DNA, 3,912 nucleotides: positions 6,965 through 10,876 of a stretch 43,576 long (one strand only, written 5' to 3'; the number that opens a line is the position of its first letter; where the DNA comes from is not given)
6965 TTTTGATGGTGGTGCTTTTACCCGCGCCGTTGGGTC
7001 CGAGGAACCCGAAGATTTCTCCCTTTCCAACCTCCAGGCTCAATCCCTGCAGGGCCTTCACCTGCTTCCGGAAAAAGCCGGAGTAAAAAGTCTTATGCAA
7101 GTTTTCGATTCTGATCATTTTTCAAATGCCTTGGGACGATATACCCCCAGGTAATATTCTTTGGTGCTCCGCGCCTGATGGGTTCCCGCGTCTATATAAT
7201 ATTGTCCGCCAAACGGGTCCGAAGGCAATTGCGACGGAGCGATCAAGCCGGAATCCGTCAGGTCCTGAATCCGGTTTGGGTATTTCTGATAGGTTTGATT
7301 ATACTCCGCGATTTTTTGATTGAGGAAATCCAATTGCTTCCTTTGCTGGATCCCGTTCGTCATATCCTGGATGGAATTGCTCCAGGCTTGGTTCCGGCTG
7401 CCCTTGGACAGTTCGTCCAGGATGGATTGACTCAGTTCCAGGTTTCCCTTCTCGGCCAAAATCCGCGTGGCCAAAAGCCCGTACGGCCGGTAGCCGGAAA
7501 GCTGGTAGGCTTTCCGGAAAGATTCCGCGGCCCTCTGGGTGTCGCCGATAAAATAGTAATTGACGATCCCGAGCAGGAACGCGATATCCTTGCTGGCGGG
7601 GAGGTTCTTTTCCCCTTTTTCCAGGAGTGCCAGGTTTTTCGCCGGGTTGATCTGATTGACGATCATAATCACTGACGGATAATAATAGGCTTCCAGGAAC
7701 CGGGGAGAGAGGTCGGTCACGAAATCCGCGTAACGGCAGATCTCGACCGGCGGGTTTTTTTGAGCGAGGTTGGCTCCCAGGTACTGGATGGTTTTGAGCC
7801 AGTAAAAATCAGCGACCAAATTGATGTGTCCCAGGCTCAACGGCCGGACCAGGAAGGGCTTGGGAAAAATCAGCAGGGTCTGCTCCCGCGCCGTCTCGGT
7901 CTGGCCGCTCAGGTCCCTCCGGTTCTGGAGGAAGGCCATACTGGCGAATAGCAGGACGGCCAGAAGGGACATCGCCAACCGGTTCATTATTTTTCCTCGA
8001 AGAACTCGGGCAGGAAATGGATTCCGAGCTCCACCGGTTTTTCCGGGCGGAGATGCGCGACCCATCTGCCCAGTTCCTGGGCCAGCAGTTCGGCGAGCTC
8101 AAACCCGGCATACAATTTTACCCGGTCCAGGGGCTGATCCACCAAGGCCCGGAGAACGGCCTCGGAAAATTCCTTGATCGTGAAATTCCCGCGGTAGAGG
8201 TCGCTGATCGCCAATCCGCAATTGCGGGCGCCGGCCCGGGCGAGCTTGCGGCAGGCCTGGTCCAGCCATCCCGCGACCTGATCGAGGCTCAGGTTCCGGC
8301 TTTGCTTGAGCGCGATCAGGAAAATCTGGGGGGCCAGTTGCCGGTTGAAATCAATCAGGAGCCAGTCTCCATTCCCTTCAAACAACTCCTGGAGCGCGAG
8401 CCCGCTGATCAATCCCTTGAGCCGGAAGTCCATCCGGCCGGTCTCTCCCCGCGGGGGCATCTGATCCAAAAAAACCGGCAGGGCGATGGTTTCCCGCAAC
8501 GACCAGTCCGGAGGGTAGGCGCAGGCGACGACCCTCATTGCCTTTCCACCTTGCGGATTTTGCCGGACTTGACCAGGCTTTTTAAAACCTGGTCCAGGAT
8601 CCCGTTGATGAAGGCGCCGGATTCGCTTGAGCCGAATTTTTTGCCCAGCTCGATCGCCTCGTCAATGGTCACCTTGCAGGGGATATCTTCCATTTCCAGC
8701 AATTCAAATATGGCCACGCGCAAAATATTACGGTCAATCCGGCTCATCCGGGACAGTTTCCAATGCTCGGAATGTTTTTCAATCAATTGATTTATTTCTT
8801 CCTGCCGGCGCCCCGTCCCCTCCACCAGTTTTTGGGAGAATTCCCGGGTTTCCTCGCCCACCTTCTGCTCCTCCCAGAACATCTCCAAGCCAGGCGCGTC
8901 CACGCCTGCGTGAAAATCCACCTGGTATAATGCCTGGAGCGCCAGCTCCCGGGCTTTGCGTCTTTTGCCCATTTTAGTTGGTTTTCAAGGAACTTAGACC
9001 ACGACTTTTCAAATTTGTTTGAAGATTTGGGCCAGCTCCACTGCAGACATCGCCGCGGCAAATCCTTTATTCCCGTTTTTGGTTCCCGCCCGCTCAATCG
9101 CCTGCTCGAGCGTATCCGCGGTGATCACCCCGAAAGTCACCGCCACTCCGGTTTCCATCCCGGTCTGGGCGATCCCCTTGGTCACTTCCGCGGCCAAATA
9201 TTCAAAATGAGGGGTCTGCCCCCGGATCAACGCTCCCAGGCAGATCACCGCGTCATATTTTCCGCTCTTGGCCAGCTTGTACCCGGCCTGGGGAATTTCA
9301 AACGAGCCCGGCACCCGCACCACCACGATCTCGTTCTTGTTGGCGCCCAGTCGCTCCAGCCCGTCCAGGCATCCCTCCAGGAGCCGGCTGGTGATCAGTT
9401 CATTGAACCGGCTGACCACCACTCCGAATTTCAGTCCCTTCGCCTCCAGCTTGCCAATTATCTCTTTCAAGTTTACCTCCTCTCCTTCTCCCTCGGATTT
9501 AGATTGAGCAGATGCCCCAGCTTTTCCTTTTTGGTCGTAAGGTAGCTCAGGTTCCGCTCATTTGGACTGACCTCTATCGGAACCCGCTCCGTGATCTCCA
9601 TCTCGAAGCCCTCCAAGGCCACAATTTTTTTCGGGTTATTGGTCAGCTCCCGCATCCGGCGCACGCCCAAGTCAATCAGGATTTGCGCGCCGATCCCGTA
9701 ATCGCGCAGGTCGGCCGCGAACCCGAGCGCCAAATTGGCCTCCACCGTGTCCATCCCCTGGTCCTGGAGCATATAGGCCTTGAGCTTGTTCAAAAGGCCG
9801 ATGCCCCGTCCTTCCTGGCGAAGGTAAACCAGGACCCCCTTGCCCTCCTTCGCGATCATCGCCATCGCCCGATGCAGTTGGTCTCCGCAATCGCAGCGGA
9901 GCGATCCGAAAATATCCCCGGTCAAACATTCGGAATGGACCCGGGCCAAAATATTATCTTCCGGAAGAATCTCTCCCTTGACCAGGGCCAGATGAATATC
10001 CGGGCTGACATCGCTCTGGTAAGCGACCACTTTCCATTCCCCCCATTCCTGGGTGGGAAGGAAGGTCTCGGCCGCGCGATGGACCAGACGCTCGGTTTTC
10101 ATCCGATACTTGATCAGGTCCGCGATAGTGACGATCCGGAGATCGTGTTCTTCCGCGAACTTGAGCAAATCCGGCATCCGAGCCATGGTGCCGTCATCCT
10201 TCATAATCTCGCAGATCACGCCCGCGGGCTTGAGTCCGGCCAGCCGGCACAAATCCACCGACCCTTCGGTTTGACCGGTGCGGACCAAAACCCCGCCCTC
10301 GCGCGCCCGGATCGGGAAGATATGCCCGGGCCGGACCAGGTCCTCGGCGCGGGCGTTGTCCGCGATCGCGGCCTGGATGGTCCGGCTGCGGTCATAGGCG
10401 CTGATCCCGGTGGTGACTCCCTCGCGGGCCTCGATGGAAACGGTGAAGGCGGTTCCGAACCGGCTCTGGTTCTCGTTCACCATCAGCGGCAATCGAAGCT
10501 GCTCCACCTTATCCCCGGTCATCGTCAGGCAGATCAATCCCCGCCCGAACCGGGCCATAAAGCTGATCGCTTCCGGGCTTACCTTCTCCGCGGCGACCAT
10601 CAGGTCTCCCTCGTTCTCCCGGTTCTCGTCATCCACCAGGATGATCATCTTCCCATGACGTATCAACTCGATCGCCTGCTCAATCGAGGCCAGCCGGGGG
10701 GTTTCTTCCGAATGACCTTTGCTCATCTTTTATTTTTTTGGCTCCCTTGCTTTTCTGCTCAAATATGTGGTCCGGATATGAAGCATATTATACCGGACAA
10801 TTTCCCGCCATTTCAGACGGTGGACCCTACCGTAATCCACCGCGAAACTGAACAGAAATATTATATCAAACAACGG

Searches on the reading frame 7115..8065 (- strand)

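Call 17: search_protein_families(library=pfam, proteins=[window:7115-8065:-], max_evalue=0.001)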
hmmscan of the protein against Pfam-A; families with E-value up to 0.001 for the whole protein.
window:7115-8065:- (316 aa): 0 families

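Call 33: search_protein_families(library=pfam, proteins=[window:7115-8065:-], max_evalue=1)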
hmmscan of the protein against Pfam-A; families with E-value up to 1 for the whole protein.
window:7115-8065:- (316 aa): 4 families
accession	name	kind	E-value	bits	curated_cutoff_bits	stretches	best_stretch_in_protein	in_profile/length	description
PF09539.15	DUF2385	-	0.039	14.9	25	1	215-274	18-75/96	Protein of unknown function (DUF2385)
PF10037.15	MRP-S27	-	0.046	13.1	25.9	1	210-269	310-370/393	Mitochondrial 28S ribosomal protein S27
PF14559.12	TPR_19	-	0.069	13.9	25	1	174-225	5-57/68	Tetratricopeptide repeat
PF13424.12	TPR_12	-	0.13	12.9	30.1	1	153-189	39-74/77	Tetratricopeptide repeat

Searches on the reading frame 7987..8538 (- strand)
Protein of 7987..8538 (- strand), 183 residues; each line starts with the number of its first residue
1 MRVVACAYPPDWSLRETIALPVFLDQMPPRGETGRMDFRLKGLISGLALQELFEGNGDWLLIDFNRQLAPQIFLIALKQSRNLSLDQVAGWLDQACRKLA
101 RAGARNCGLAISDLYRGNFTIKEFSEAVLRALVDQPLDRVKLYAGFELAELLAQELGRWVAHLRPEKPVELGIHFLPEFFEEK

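Call 17: search_protein_families(library=pfam, proteins=[window:7987-8538:-], max_evalue=0.001)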
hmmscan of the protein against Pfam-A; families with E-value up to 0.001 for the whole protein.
window:7987-8538:- (183 aa): 0 families

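Call 33: search_protein_families(library=pfam, proteins=[window:7987-8538:-], max_evalue=1)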
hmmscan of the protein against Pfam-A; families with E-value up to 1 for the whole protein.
window:7987-8538:- (183 aa): 2 families
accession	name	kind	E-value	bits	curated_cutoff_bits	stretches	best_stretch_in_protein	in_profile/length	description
PF24731.1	DUF7683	-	0.14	12.9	27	1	113-160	12-59/73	Domain of unknown function (DUF7683)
PF02789.23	Peptidase_M17_N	-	0.16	12.3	23.4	1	27-129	9-112/129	Cytosol aminopeptidase family, N-terminal domain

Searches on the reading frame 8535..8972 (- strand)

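Call 3: search_protein_families(library=pfam, proteins=[window:8535-8972:-], max_evalue=0.01)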
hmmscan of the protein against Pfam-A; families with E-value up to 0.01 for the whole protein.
window:8535-8972:- (145 aa): 1 family
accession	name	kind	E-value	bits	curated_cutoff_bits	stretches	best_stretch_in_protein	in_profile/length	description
PF01029.23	NusB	-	5.4e-39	134.1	23.1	1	5-131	1-133/133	NusB family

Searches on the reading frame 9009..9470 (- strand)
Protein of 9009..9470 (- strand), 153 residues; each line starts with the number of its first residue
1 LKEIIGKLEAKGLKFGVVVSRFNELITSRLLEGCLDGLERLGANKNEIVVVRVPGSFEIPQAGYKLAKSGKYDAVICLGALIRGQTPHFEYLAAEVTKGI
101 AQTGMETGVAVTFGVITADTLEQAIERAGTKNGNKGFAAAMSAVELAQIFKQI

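Call 3: search_protein_families(library=pfam, proteins=[window:9009-9470:-], max_evalue=0.01)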
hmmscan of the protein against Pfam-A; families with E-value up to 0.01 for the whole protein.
window:9009-9470:- (153 aa): 1 family
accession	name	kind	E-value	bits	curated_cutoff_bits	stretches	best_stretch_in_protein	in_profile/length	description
PF00885.24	DMRL_synthase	-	5.1e-54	182.4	26.7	1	12-150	1-138/139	6,7-dimethyl-8-ribityllumazine synthase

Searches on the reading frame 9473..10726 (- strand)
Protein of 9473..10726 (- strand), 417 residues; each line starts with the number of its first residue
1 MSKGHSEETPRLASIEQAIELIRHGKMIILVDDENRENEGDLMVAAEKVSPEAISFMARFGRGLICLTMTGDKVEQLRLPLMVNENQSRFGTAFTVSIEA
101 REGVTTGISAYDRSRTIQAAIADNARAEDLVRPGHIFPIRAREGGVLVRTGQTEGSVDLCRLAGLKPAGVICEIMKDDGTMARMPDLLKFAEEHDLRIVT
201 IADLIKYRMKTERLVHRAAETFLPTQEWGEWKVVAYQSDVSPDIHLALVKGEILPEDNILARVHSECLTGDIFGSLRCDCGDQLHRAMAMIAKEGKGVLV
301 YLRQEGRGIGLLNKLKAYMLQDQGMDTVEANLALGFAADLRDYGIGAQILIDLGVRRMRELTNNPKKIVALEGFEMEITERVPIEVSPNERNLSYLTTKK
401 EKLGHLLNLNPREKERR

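Call 3: search_protein_families(library=pfam, proteins=[window:9473-10726:-], max_evalue=0.01)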
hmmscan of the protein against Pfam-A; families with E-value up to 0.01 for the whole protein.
window:9473-10726:- (417 aa): 2 families
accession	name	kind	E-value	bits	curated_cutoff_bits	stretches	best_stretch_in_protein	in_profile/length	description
PF00926.24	DHBP_synthase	-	2.5e-87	291.8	26.4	1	16-207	1-191/191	3,4-dihydroxy-2-butanone 4-phosphate synthase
PF00925.25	GTP_cyclohydro2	-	1.1e-72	243.4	23.3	1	217-383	2-165/165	GTP cyclohydrolase II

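Call 34: find_homologous_proteins(query=window:9473-10726:-, max_evalue=1e-60)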
Query window:9473-10726:- (417 aa): 8000 proteins with E <= 1e-60 among 8000 candidates; the best 120 are listed.
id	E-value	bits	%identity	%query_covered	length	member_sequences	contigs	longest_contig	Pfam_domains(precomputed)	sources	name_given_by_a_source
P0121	1.8e-273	924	100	100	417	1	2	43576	PF00925.26,PF00926.25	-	-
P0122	4.1e-241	818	88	100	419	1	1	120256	PF00925.26,PF00926.25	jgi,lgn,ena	-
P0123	1.5e-234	796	84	100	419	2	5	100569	PF00925.26,PF00926.25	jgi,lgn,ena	jgi:3,4-dihydroxy 2-butanone 4-phosphate synthase/GTP cyclohydrolase II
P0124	6.3e-227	771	83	99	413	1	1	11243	PF00925.26,PF00926.25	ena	-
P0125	3.8e-226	768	84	97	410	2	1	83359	PF00925.26,PF00926.25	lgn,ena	-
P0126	4.6e-226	768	83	97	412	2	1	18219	PF00925.26,PF00926.25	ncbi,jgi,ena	-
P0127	2.6e-225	766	83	97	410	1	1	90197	PF00925.26,PF00926.25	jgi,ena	-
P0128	3.0e-225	765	83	97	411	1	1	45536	PF00925.26,PF00926.25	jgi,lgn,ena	-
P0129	2.4e-222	756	82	96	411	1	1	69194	PF00925.26,PF00926.25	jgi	-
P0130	3.6e-222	755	81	96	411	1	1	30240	PF00925.26,PF00926.25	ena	-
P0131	5.2e-222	755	82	96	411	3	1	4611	PF00925.26,PF00926.25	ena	-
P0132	5.4e-222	755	82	96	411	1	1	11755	PF00925.26,PF00926.25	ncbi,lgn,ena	-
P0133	6.5e-222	754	81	96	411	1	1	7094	PF00925.26,PF00926.25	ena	-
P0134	6.6e-222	754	81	96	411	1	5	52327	PF00925.26,PF00926.25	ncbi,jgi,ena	-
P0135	2.8e-220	749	82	97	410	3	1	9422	PF00925.26,PF00926.25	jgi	-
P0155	1.6e-197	674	74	96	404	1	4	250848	PF00925.26,PF00926.25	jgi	-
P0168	8.9e-191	652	72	96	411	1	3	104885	PF00925.26,PF00926.25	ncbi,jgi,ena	-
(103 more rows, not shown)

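Call 36: find_encoding_contigs(protein=P0155, flank=6000, max_places=1)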
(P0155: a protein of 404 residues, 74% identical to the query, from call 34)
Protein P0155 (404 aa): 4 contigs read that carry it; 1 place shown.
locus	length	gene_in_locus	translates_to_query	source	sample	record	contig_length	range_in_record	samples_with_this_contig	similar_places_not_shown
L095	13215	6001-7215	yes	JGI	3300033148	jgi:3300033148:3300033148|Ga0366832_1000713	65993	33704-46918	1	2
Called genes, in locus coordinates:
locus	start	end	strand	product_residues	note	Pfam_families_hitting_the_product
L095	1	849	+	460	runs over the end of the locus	-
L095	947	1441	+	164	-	PF00383:dCMP_cyt_deam_1, PF14437:MafB19-deam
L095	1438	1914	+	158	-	PF22811:Zn_ribbon_NrdR, PF03477:ATP-cone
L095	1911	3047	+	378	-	PF00383:dCMP_cyt_deam_1, PF14437:MafB19-deam (weak), PF01872:RibD_C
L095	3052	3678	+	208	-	PF00677:Lum_binding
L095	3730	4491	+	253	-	-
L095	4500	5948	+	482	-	PF02310:B12-binding, PF04055:Radical_SAM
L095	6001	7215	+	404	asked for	PF00926:DHBP_synthase, PF00925:GTP_cyclohydro2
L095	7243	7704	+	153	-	PF00885:DMRL_synthase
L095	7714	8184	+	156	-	PF01029:NusB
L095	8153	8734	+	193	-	-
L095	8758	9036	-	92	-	-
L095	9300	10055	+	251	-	PF00106:adh_short, PF08659:KR, PF13561:adh_short_C2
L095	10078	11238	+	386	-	PF02770:Acyl-CoA_dh_M, PF00441:Acyl-CoA_dh_1, PF08028:Acyl-CoA_dh_2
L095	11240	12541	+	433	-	PF02771:Acyl-CoA_dh_N, PF02770:Acyl-CoA_dh_M, PF00441:Acyl-CoA_dh_1, PF08028:Acyl-CoA_dh_2, PF22924:ACOX_C_alpha1 (weak)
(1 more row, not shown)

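Call 37: find_encoding_contigs(protein=P0168, flank=6000, max_places=1)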
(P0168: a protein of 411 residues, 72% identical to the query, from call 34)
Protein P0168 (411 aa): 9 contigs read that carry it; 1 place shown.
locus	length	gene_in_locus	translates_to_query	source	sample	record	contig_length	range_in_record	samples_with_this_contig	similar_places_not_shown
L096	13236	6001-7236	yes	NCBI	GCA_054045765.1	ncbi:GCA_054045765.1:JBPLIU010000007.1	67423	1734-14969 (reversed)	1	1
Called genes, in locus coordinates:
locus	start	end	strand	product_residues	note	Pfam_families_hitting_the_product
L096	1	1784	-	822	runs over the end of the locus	PF02743:dCache_1, PF17203:sCache_3_2 (faint), PF00672:HAMP, PF00015:MCPsignal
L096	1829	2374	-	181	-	PF01584:CheW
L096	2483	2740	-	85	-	-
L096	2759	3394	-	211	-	PF01914:MarC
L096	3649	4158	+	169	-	PF22811:Zn_ribbon_NrdR, PF03477:ATP-cone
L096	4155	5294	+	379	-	PF00383:dCMP_cyt_deam_1, PF14437:MafB19-deam, PF01872:RibD_C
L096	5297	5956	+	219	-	PF00677:Lum_binding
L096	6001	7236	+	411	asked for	PF00926:DHBP_synthase, PF00925:GTP_cyclohydro2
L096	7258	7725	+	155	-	PF00885:DMRL_synthase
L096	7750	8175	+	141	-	PF01029:NusB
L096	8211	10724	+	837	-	PF00133:tRNA-synt_1, PF01921:tRNA-synt_1f (faint), PF01406:tRNA-synt_1e (faint), PF09334:tRNA-synt_1g, PF13603:tRNA-synt_1_2, PF00133:tRNA-synt_1, PF09334:tRNA-synt_1g, PF08264:Anticodon_1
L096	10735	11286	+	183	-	PF04390:LptE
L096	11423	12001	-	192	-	-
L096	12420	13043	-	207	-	-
